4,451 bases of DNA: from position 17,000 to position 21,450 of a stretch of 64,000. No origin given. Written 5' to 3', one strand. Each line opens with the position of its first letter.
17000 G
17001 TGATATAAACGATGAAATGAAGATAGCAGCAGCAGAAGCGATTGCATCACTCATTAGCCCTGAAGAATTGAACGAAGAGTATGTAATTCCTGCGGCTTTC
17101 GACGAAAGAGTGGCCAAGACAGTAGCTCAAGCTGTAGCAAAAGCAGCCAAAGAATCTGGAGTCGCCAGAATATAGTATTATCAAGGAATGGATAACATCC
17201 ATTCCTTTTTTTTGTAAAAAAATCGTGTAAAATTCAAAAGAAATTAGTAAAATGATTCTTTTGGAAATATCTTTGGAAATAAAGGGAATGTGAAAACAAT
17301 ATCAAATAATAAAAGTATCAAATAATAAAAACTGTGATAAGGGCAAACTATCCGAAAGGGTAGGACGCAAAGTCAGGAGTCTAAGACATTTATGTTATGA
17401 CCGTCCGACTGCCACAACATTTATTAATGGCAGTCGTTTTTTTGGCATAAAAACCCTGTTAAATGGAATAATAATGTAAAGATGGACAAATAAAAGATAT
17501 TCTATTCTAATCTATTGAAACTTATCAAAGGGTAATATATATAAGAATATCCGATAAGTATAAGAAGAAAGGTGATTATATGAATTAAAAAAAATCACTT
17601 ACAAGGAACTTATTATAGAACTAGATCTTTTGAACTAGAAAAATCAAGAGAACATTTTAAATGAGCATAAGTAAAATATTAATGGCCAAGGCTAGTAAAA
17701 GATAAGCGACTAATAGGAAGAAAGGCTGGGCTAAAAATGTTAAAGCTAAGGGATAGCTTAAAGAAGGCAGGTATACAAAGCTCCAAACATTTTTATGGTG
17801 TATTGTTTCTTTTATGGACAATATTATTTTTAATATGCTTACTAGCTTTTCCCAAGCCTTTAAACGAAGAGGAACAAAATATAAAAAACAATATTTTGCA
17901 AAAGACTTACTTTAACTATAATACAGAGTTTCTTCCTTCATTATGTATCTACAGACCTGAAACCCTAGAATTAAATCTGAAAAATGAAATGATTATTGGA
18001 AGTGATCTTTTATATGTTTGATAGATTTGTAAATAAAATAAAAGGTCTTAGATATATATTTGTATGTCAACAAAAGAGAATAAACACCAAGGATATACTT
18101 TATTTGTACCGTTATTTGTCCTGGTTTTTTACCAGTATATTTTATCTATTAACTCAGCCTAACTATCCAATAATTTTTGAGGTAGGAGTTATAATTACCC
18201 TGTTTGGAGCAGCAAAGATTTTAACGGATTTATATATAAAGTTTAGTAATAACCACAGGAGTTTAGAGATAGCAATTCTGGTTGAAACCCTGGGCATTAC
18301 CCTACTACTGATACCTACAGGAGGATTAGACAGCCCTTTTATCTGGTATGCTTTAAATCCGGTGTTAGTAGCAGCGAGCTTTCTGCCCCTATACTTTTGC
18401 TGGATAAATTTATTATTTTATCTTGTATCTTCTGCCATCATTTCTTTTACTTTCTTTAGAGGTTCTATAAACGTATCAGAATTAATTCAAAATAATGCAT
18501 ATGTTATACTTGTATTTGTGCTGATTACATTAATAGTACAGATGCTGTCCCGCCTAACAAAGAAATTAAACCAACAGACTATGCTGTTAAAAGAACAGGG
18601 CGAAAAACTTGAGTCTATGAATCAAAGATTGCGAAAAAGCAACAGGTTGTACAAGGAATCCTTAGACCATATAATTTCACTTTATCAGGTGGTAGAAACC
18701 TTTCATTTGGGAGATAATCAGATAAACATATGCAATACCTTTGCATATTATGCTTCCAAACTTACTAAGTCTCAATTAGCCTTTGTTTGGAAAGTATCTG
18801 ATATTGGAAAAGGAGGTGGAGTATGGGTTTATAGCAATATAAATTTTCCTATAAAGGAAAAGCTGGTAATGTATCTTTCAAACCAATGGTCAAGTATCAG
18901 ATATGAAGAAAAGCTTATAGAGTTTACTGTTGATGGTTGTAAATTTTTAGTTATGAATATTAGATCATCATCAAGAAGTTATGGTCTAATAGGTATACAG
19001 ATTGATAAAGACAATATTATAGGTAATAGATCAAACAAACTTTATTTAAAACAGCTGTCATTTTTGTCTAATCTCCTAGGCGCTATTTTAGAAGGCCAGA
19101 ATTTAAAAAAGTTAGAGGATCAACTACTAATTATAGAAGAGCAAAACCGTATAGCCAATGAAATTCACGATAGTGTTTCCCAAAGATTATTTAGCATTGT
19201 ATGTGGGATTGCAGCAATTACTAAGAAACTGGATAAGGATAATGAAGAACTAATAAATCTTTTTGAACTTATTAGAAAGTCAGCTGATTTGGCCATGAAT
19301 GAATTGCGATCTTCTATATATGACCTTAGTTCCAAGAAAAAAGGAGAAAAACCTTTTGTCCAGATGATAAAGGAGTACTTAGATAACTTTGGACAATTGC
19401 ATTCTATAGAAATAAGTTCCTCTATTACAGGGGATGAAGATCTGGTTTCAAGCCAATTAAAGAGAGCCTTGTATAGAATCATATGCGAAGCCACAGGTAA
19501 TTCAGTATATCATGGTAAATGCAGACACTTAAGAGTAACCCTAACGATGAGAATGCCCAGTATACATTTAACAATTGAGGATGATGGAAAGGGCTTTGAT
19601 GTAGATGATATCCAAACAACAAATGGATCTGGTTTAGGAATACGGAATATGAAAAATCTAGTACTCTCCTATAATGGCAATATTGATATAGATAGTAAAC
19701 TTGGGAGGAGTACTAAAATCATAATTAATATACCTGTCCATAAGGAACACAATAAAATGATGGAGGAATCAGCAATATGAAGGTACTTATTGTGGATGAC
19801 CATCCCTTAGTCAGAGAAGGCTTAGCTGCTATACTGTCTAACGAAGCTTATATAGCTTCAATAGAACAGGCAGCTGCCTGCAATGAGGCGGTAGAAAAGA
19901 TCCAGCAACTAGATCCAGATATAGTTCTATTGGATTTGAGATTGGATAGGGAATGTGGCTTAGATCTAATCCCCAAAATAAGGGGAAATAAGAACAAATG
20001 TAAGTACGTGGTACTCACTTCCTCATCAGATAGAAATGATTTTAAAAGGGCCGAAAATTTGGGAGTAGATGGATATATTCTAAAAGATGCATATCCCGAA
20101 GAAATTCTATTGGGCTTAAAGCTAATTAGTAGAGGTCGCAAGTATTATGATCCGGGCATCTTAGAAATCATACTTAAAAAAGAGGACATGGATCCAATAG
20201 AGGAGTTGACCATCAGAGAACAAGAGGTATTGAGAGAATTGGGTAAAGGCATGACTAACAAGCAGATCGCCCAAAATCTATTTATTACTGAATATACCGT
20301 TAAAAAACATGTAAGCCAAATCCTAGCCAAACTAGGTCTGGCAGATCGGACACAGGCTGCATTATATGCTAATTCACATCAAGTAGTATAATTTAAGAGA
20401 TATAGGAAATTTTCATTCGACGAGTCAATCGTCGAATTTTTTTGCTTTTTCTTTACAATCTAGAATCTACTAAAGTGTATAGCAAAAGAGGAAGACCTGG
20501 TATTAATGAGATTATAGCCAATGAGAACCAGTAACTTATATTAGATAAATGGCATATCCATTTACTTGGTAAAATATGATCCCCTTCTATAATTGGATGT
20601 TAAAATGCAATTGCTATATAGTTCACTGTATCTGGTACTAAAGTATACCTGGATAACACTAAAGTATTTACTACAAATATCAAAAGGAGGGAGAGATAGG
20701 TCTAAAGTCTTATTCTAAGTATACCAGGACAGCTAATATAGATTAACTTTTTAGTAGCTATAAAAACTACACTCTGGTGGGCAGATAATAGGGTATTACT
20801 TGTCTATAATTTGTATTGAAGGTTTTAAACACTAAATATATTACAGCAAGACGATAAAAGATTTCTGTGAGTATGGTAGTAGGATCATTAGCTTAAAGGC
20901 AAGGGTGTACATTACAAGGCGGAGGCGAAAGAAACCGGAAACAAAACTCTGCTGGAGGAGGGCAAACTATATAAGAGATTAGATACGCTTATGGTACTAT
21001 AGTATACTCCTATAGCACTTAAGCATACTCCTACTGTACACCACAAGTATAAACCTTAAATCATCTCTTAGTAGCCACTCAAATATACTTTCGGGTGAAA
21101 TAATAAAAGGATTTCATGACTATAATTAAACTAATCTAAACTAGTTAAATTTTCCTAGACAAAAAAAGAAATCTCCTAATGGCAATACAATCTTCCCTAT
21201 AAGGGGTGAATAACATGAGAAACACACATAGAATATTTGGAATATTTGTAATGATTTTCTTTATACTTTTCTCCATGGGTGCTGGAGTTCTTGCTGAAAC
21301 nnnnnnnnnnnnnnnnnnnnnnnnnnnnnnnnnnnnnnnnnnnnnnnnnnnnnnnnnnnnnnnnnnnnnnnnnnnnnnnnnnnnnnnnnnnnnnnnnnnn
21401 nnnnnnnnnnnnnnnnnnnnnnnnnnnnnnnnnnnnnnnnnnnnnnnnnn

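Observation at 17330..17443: c-di-GMP-I riboswitch whose terminator 5' arm is the aptamer 3' strand (predicted ON switch), heading a two-component operon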

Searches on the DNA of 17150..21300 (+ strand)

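Call 8: search_rna_families(source=window, start=17150, end=21300, threshold=evalue, max_evalue=1)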
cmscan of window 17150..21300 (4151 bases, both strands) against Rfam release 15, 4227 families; matches with E-value up to 1: 1.
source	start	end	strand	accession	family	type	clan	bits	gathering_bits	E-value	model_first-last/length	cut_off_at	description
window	17332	17416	+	RF01051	c-di-GMP-I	Cis-reg; riboswitch;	CL00126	80.3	35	2.2e-15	1-87/87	no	c-di-GMP-I riboswitch aptamer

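Call 17: search_rna_families(sources=[L001, L002, L003, L005, L070, L043, L037, L057, L017], threshold=gathering)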
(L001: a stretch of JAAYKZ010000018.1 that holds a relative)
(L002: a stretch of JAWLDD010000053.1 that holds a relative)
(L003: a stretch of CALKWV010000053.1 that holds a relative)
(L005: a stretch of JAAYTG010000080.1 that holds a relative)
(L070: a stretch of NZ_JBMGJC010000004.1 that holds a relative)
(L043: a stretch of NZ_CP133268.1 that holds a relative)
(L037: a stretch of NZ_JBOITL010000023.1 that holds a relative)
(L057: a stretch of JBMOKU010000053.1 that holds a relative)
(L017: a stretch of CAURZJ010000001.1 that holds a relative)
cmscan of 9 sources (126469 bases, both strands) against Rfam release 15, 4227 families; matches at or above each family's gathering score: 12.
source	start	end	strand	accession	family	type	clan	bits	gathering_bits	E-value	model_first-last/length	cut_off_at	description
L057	6358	6444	+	RF01051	c-di-GMP-I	Cis-reg; riboswitch;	CL00126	88.5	35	6.6e-16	1-87/87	no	c-di-GMP-I riboswitch aptamer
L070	3027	3113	+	RF01051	c-di-GMP-I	Cis-reg; riboswitch;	CL00126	85.2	35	4.3e-15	1-87/87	no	c-di-GMP-I riboswitch aptamer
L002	2053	2138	+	RF01051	c-di-GMP-I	Cis-reg; riboswitch;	CL00126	83.6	35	1.1e-14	1-87/87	no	c-di-GMP-I riboswitch aptamer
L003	363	448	+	RF01051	c-di-GMP-I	Cis-reg; riboswitch;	CL00126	82.7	35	1.7e-14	1-87/87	no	c-di-GMP-I riboswitch aptamer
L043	11652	11734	-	RF01051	c-di-GMP-I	Cis-reg; riboswitch;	CL00126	80.9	35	4.9e-14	1-87/87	no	c-di-GMP-I riboswitch aptamer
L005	985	1070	+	RF01051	c-di-GMP-I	Cis-reg; riboswitch;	CL00126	80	35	8.3e-14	1-87/87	no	c-di-GMP-I riboswitch aptamer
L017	12075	12164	+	RF01051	c-di-GMP-I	Cis-reg; riboswitch;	CL00126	75.8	35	8.4e-13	1-87/87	no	c-di-GMP-I riboswitch aptamer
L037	7720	7803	+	RF01786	c-di-GMP-II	Cis-reg; riboswitch;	CL00127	72.1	53.5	5.6e-14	1-84/84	no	Cyclic di-GMP-II riboswitch aptamer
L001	156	240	+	RF03167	c-di-GMP-I-GGC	Cis-reg; riboswitch;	CL00126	67.6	59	1.6e-13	1-80/80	no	c-di-GMP-I-GGC riboswitch aptamer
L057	7560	7642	+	RF01786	c-di-GMP-II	Cis-reg; riboswitch;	CL00127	65.7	53.5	3.6e-12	1-84/84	no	Cyclic di-GMP-II riboswitch aptamer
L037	522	602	-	RF01051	c-di-GMP-I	Cis-reg; riboswitch;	CL00126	61.4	35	2.7e-09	1-87/87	no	c-di-GMP-I riboswitch aptamer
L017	7757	7841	+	RF03169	c-di-GMP-II-GAG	Cis-reg; riboswitch;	CL00127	46.4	40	1.2e-05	1-86/86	no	c-di-GMP-II-GAG riboswitch aptamer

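Call 22: build_rna_model(alignment_id=A2, structure=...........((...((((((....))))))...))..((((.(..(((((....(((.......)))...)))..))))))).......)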
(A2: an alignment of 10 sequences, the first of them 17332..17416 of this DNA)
Model R1 built from alignment A2 (10 sequences, 91 columns); structure: as given.
model positions 86; base pairs 21; branch points 1; effective number of sequences 1.86; information 0.661 bits per position. Calibrated on 0.2 Mb of random sequence (short: E-values are rough).
structure used (alignment columns):
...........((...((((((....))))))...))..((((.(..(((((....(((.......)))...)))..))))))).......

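Call 23: build_rna_model(alignment_id=A3, structure=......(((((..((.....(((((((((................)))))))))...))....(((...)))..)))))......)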
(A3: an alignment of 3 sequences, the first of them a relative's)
Model R2 built from alignment A3 (3 sequences, 85 columns); structure: as given.
model positions 84; base pairs 19; branch points 1; effective number of sequences 2.4; information 0.676 bits per position. Calibrated on 0.2 Mb of random sequence (short: E-values are rough).
structure used (alignment columns):
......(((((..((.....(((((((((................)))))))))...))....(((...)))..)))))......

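Call 24: search_with_rna_model(model_id=R1, sources=[window, L001, L002, L003, L004, L005, L006, L007, L008, L009, L010, L011, L012, L013, L014, L015, L016, L017, L018, L019, L020, L021, L022, L023, L024, L025, L026, L027, L028, L029, L030, L031, L032, L033, L034, L035, L036, L037, L038, L039, L040, L041, L042, L043, L044, L045, L046, L047, L048, L049, L050, L051, L052, L053, L054, L055, L056, L057, L058, L059, L060, L061, L062, L063, L064, L065, L066, L067, L068, L069, L070, L071, L072, L073, L074, L075, L076, L077, L078, L079, L080], max_evalue=0.1)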
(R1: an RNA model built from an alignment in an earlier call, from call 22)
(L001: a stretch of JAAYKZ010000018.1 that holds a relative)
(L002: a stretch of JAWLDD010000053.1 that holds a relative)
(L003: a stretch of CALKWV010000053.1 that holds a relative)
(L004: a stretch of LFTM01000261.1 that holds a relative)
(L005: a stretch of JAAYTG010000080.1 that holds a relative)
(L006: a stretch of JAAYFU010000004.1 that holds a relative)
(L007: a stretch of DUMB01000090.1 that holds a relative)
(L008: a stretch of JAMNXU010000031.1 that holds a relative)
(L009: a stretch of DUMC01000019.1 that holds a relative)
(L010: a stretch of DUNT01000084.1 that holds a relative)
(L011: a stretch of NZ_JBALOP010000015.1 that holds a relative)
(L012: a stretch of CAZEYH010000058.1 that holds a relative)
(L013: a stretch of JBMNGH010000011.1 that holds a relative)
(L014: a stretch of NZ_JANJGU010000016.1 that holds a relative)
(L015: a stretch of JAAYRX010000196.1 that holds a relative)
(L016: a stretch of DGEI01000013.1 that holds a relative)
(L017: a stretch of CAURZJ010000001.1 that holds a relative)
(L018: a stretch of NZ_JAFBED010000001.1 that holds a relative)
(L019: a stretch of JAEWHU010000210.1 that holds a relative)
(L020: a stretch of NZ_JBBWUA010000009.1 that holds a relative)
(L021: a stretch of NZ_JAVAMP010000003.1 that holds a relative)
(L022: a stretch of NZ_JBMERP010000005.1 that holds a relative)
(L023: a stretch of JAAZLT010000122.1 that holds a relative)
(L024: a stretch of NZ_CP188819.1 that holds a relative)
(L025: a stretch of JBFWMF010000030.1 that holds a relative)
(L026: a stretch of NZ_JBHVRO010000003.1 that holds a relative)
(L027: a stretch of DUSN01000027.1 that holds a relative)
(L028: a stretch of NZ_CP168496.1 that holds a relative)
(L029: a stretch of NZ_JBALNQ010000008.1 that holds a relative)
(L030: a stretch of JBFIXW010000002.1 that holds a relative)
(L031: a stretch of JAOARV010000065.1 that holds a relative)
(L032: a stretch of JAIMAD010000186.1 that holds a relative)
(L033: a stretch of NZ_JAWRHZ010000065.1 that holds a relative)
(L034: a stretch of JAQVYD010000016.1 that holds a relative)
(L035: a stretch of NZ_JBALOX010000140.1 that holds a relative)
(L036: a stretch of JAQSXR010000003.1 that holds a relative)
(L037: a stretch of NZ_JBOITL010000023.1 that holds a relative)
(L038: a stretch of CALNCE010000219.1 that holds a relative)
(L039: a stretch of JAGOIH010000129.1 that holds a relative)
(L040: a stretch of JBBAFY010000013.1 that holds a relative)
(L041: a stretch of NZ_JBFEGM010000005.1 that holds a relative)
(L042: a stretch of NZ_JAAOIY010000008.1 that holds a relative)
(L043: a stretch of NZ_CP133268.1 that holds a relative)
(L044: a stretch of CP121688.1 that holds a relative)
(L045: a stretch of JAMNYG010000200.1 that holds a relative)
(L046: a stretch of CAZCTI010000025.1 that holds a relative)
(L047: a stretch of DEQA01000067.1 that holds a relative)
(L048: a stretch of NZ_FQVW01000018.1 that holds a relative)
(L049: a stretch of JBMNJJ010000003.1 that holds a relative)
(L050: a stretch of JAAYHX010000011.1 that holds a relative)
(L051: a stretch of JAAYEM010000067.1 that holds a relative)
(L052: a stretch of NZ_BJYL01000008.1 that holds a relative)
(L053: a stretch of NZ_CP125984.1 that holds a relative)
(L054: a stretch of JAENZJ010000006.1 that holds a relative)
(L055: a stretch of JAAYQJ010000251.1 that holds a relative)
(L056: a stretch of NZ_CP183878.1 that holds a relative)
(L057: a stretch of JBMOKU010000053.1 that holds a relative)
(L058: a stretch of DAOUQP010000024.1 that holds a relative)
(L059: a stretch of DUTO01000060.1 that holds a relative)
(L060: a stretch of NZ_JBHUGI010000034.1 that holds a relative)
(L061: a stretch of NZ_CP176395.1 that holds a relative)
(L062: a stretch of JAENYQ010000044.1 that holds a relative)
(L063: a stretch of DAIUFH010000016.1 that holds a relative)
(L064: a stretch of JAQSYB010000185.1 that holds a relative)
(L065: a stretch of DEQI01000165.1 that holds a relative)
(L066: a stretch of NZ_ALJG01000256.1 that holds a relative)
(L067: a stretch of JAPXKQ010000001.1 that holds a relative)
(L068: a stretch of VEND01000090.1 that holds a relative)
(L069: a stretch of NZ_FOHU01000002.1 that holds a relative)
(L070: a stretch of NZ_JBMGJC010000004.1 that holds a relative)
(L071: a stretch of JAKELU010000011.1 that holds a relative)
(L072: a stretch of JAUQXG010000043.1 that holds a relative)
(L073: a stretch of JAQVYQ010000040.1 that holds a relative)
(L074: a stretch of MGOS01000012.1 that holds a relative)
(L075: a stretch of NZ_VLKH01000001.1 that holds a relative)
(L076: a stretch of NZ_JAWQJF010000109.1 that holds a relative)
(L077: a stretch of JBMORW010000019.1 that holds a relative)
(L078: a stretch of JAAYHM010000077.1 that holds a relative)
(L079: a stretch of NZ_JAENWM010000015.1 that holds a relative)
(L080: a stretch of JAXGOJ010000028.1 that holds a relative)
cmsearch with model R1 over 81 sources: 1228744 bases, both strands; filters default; matches with E-value up to 0.1: 12.
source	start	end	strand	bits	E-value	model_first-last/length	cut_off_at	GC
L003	363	448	+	100.5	2.8e-22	1-86/86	no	0.43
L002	2053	2138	+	99.7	4.4e-22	1-86/86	no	0.44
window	17332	17416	+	97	2.1e-21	1-86/86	no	0.47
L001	155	239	+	96.1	3.6e-21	1-86/86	no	0.47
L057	6358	6444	+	95.1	6.6e-21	1-86/86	no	0.52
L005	985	1070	+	94.9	7.7e-21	1-86/86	no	0.44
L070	3027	3113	+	93.6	1.6e-20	1-86/86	no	0.51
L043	11652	11734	-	83.9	4.7e-18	1-86/86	no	0.4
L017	12075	12164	+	75.4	6.7e-16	1-86/86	no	0.52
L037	522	602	-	68.3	4.4e-14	1-86/86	no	0.47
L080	13889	13973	+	61.1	3e-12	1-86/86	no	0.59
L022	3183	3273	-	45.6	2.5e-08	1-86/86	no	0.44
